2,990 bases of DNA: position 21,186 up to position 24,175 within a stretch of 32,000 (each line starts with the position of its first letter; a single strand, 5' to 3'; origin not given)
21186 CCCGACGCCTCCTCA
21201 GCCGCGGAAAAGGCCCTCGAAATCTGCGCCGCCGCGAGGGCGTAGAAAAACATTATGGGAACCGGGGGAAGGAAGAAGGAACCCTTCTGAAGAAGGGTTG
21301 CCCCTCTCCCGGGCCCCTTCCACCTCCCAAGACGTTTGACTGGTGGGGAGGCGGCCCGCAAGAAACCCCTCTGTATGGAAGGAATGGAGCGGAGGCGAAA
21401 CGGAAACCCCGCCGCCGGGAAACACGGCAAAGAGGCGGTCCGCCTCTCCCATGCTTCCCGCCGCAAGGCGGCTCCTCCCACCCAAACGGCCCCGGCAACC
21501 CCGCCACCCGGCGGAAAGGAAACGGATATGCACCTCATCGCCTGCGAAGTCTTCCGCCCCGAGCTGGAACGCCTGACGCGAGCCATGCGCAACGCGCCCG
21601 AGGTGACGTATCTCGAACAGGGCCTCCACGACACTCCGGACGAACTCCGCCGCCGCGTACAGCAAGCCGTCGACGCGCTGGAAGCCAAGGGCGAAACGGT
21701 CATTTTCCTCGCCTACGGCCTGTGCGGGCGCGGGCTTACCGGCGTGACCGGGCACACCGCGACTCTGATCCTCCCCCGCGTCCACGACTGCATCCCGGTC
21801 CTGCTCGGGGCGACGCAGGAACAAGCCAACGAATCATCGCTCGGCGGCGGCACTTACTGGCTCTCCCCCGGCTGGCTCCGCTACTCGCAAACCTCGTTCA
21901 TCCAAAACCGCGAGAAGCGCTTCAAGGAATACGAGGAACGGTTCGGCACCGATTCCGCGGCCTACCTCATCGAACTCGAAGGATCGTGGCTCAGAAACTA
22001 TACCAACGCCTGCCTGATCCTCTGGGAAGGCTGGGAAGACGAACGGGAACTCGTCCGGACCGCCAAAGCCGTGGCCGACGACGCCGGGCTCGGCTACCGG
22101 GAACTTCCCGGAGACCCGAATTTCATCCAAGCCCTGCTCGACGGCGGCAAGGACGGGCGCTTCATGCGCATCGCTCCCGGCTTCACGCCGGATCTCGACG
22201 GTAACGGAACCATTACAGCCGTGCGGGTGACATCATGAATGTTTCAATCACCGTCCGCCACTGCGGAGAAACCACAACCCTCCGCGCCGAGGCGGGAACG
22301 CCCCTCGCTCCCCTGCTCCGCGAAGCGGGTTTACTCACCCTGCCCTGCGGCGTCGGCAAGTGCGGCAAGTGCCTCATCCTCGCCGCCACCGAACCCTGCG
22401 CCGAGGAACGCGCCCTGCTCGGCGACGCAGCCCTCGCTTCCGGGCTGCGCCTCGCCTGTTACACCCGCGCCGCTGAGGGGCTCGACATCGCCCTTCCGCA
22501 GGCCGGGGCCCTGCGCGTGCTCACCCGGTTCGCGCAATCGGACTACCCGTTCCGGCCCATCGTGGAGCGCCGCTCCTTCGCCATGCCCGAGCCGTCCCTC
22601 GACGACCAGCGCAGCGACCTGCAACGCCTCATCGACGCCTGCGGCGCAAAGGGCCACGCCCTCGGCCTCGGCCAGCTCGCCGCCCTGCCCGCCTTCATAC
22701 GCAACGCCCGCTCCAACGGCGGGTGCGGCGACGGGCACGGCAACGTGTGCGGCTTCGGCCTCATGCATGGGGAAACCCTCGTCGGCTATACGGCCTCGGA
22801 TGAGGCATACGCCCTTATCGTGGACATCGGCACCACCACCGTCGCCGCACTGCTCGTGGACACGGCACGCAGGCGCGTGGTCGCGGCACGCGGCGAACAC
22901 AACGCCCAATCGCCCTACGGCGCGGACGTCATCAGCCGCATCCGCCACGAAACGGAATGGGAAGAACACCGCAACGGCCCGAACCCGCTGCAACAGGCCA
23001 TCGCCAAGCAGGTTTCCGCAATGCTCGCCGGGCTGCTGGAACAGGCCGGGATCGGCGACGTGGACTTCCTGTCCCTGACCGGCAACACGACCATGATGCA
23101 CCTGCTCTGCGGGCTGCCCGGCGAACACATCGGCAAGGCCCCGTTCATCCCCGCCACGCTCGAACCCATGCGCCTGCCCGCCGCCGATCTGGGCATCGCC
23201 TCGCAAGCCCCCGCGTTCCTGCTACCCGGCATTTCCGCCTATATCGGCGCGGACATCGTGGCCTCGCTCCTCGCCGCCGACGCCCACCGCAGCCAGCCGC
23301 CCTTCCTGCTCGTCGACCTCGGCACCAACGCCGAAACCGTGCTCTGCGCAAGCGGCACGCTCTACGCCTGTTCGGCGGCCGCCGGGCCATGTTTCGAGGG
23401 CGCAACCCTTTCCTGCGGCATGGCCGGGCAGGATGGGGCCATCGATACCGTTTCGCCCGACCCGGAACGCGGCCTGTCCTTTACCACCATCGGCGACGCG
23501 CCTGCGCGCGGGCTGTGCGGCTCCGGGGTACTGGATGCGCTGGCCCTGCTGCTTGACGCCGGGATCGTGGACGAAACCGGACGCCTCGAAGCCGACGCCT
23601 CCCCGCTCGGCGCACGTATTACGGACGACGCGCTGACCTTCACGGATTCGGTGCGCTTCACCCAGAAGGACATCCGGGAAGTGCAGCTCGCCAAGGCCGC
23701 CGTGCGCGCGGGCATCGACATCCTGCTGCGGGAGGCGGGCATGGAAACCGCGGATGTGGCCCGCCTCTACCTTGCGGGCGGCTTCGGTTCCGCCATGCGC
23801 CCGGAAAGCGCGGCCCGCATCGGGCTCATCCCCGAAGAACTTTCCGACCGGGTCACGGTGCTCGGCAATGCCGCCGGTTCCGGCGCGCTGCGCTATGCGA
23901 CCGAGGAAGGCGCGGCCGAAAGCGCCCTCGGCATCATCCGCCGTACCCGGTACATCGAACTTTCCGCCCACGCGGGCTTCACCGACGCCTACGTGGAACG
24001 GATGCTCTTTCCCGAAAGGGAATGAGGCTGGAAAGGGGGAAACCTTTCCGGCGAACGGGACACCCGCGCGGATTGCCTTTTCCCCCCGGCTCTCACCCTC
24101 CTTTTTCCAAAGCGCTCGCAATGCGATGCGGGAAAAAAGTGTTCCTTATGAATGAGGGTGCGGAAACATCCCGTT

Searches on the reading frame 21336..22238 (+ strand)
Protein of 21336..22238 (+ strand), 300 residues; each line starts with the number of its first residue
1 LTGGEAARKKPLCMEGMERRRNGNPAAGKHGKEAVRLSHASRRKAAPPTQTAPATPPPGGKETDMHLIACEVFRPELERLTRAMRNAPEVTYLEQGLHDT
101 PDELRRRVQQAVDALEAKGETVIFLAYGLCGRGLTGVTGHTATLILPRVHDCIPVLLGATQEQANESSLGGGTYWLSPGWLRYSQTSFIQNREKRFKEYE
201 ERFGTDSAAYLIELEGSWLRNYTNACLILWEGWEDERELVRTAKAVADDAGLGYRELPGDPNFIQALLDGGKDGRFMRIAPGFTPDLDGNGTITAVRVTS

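Call 6: search_protein_families(library=pfam, proteins=[window:21336-22238:+])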
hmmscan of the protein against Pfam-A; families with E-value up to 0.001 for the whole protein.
window:21336-22238:+ (300 aa): 1 family
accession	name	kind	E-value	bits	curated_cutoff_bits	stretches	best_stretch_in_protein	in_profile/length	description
PF07796.16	DUF1638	-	2.8e-34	118.8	27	1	93-268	2-161/161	Protein of unknown function (DUF1638)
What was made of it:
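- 21336..22238 (+): DUF1638 protein inside the cluster. Call 6.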

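Call 9: search_protein_families(library=ncbifam, proteins=[window:21336-22238:+])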
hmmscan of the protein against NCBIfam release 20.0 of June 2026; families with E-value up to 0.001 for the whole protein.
window:21336-22238:+ (300 aa): 0 families

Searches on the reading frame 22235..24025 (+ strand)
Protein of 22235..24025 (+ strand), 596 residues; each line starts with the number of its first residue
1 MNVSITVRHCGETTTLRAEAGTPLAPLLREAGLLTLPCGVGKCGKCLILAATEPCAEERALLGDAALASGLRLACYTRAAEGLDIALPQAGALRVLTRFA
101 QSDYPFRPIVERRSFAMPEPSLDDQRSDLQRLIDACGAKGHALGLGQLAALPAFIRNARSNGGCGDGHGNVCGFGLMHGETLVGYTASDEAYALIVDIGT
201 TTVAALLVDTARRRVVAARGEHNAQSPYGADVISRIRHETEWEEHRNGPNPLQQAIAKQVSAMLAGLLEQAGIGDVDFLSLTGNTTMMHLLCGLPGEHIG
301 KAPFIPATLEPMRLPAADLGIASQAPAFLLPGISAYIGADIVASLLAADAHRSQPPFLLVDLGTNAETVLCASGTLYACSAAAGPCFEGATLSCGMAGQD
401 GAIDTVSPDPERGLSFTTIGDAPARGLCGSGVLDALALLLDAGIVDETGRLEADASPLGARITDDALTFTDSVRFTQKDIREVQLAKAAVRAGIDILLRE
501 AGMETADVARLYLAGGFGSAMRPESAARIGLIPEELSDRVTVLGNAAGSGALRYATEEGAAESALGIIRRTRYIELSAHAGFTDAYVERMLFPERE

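Call 6: search_protein_families(library=pfam, proteins=[window:22235-24025:+])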
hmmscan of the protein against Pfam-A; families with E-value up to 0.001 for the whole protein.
window:22235-24025:+ (596 aa): 4 families
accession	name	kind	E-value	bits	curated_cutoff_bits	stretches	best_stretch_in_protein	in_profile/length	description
PF14574.11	RACo_C_ter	-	1.5e-68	231.2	27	1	358-594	4-251/261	C-terminal domain of RACo the ASKHA domain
PF17651.6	Raco_middle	-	7e-43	146.5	26.8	1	192-352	1-162/163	RACo middle region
PF17650.6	RACo_linker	-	4.4e-07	30.1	26.2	1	102-158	4-61/86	RACo linker region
PF00111.32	Fer2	-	8.7e-05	22.8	21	1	9-79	3-76/77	2Fe-2S iron-sulfur cluster binding domain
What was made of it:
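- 22235..24025 (+): RACo/RamA-like reductive activase of the corrinoid protein. Fer2 + RACo linker, middle and C-terminal domains (call 6).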

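Call 9: search_protein_families(library=ncbifam, proteins=[window:22235-24025:+])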
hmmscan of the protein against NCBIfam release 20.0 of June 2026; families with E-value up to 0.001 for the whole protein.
window:22235-24025:+ (596 aa): 3 families
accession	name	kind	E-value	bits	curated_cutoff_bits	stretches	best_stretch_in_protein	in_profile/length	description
NF040756.1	corr_regen_AcsV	exception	1.9e-93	314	800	2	99-593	117-624/632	corrinoid activation/regeneration protein AcsV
TIGR04270.1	Rama_corrin_act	subfamily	3.8e-32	111.3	500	2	416-558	249-380/534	methylamine methyltransferase corrinoid protein reductive activase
NF007387.0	PRK09908.1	equivalog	0.00037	20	212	1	3-50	7-56/159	xanthine dehydrogenase iron sulfur-binding subunit XdhC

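Call 10: find_encoding_contigs(protein=window:22235-24025:+, flank=10000, max_places=6)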
Protein window:22235-24025:+ (596 aa): 24 contigs read that carry it; 6 places shown.
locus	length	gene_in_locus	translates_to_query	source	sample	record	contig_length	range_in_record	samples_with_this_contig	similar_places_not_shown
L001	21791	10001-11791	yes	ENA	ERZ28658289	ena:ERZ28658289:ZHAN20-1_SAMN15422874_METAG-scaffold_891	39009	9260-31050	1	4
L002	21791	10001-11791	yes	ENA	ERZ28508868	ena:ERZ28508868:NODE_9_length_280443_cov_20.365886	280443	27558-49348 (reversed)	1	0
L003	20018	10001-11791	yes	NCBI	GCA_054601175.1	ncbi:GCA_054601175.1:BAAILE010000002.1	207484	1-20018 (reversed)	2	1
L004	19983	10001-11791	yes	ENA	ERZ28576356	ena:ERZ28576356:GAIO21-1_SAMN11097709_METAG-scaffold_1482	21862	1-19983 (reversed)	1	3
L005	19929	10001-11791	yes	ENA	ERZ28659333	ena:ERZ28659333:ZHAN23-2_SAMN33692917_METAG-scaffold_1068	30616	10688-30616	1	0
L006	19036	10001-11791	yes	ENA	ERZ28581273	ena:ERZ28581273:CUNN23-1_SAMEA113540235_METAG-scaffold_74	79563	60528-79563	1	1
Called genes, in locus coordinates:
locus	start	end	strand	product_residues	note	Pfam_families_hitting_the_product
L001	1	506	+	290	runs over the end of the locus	PF09850:DotU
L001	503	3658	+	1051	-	PF14331:IcmF-related_N (weak)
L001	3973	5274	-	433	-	PF00990:GGDEF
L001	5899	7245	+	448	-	PF01208:URO-D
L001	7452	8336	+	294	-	PF02492:cobW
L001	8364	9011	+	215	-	PF02607:B12-binding_2, PF02310:B12-binding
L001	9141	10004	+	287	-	PF07796:DUF1638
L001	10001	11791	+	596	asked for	PF17650:RACo_linker (weak), PF17651:Raco_middle, PF14574:RACo_C_ter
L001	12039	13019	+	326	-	PF06253:MTTB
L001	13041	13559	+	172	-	PF06253:MTTB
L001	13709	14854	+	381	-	PF01208:URO-D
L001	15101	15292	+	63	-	-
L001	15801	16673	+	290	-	PF06180:CbiK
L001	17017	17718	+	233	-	PF00590:TP_methylase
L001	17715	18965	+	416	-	-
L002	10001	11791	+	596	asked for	PF17650:RACo_linker (weak), PF17651:Raco_middle, PF14574:RACo_C_ter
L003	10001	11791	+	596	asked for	PF17650:RACo_linker (weak), PF17651:Raco_middle, PF14574:RACo_C_ter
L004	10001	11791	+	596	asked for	PF17650:RACo_linker (weak), PF17651:Raco_middle, PF14574:RACo_C_ter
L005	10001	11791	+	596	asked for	PF17650:RACo_linker (weak), PF17651:Raco_middle, PF14574:RACo_C_ter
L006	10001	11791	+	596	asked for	PF17650:RACo_linker (weak), PF17651:Raco_middle, PF14574:RACo_C_ter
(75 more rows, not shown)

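Call 26: list_cluster_members(proteins=[P0016, P0013, P0014, window:22235-24025:+, window:24273-25250:+])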
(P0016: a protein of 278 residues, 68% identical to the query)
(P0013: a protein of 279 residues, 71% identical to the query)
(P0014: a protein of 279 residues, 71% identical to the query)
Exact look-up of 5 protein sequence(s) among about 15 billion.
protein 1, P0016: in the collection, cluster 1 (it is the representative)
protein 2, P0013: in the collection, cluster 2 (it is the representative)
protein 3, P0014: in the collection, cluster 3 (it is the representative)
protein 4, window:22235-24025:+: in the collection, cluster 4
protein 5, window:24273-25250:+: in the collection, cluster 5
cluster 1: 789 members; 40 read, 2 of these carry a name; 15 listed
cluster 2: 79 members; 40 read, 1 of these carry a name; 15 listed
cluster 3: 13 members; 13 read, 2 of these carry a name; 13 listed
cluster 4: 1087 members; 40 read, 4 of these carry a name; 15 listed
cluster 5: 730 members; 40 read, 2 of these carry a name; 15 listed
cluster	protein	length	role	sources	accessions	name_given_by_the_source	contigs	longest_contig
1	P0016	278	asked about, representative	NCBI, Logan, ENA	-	-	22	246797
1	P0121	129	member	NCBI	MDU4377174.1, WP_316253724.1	MAG: pyrrolysine--tRNA(Pyl) ligase small subunit, partial [Bilophila wadsworthia]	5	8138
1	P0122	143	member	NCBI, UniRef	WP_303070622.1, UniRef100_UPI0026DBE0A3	pyrrolysine--tRNA(Pyl) ligase small subunit, partial [Bilophila wadsworthia] | pyrrolysine--tRNA(Pyl) ligase small subunit n=1 Tax=Bilophila wadsworthia TaxID=35833 ...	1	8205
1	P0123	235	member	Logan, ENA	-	-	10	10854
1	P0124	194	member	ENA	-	-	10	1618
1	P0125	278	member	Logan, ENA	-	-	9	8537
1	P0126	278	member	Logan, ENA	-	-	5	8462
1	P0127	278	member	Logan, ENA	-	-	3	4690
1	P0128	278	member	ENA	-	-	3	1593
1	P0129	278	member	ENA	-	-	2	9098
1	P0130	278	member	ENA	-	-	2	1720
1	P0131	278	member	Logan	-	-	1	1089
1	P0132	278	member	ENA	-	-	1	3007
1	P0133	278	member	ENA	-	-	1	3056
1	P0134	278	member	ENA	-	-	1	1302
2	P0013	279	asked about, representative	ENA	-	-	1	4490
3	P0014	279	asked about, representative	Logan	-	-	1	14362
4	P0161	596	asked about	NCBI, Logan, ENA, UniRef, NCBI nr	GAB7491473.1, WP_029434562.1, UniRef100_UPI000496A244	ASKHA domain-containing protein [Bilophila wadsworthia] | ASKHA domain-containing protein n=1 Tax=Bilophila wadsworthia TaxID=35833 ...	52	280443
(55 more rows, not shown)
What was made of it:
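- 22235..24025 (+): Identical to WP_029434562.1 of Bilophila wadsworthia (call 26).
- Species identity: the window's RACo and MttB N-terminal half are identical to B. wadsworthia proteins (call 26). Gene callers and most public records split the gene into 326-aa and 172-aa pieces (calls 10, 26).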
